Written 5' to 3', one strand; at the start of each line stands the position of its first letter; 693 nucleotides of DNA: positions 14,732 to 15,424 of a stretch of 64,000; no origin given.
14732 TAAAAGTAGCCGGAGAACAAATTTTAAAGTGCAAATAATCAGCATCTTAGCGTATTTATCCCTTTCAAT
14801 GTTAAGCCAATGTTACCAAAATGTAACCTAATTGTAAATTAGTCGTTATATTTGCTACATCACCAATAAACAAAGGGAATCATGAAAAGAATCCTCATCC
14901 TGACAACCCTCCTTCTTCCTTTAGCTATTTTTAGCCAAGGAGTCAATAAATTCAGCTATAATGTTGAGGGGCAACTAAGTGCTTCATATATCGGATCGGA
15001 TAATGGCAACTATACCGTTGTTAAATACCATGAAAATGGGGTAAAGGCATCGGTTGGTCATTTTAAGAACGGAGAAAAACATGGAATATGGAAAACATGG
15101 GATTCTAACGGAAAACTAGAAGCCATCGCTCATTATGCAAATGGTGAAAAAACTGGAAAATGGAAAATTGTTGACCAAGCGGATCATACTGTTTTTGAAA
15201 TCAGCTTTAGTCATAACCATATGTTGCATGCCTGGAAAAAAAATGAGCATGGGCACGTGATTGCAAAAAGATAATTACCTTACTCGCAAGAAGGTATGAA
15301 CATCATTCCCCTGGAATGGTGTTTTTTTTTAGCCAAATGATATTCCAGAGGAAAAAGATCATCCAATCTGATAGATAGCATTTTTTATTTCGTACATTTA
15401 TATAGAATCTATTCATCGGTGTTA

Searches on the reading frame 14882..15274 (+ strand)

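Call 49: search_protein_families(library=pfam, proteins=[window:14882-15274:+], max_evalue=0.01)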
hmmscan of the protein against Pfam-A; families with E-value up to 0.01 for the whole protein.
window:14882-15274:+ (130 aa): 1 family
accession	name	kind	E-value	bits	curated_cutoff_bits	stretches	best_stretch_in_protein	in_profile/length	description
PF07661.19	MORN_2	-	5.8e-10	38.7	29.6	1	66-87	1-22/22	MORN repeat variant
